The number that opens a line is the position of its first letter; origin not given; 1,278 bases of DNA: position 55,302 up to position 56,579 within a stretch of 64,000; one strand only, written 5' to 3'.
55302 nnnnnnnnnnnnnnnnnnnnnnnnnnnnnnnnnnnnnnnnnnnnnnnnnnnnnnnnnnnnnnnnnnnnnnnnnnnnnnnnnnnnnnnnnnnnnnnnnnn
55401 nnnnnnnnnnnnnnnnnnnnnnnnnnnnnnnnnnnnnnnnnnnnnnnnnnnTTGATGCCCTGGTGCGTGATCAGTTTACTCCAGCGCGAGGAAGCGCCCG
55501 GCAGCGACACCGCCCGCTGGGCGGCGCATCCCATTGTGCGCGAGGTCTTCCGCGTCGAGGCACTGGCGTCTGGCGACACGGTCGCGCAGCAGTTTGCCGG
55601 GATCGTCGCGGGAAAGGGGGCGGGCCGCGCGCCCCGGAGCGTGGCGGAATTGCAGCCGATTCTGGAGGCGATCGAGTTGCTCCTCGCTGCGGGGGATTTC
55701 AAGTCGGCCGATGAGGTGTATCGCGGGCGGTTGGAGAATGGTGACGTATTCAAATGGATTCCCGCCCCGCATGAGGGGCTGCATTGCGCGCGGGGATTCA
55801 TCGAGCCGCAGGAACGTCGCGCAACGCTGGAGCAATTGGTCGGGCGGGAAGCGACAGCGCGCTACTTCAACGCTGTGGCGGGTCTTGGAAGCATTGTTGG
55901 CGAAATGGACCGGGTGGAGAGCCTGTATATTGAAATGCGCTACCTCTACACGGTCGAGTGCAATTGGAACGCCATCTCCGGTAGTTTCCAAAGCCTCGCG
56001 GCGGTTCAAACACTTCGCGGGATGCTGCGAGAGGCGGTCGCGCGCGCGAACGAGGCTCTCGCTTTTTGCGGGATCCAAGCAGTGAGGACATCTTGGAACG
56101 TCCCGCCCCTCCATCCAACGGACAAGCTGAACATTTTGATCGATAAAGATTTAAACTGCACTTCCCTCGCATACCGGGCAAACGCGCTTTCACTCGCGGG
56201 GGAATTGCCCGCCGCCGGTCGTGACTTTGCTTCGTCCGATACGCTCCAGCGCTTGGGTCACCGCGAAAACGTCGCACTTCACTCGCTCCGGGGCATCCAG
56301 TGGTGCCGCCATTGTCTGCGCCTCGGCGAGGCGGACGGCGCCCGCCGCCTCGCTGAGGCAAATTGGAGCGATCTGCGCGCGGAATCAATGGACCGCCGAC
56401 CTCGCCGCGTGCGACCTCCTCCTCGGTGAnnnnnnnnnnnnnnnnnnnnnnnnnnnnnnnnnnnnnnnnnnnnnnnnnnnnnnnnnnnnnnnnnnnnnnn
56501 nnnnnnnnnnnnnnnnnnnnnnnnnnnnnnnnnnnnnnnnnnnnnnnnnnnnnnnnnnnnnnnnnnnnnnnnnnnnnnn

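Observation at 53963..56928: TIR - NB-ARC - TPR STAND NTPase (bacterial NLR-like candidate defence gene) next to intron, repeats and transposase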

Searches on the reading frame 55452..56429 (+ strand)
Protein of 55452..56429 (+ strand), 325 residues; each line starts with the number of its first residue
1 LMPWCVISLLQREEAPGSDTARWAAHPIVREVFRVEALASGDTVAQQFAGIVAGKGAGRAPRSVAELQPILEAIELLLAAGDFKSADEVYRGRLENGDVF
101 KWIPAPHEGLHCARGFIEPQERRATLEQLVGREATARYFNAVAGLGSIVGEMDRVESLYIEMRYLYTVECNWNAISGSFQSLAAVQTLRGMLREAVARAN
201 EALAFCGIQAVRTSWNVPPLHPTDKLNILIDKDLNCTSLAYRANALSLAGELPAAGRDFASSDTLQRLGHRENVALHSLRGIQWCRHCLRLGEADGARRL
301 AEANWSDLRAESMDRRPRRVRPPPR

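Call 3: search_protein_families(library=pfam, proteins=[window:55452-56429:+], max_evalue=0.1)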
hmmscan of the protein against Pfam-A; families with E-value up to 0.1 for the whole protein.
window:55452-56429:+ (325 aa): 0 families

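Call 4: search_protein_families(library=padloc, proteins=[window:55452-56429:+], max_evalue=0.1)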
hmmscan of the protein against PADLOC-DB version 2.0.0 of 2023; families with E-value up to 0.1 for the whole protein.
window:55452-56429:+ (325 aa): 0 families

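Call 18: list_cluster_members(proteins=[P0001, window:55452-56429:+, window:56221-56928:+])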
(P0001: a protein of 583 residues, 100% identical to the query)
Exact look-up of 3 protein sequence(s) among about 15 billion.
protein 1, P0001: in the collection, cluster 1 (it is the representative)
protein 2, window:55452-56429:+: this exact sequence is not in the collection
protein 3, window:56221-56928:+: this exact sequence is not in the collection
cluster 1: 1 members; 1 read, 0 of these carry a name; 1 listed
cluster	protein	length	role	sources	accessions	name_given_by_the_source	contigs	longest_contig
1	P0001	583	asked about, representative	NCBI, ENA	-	-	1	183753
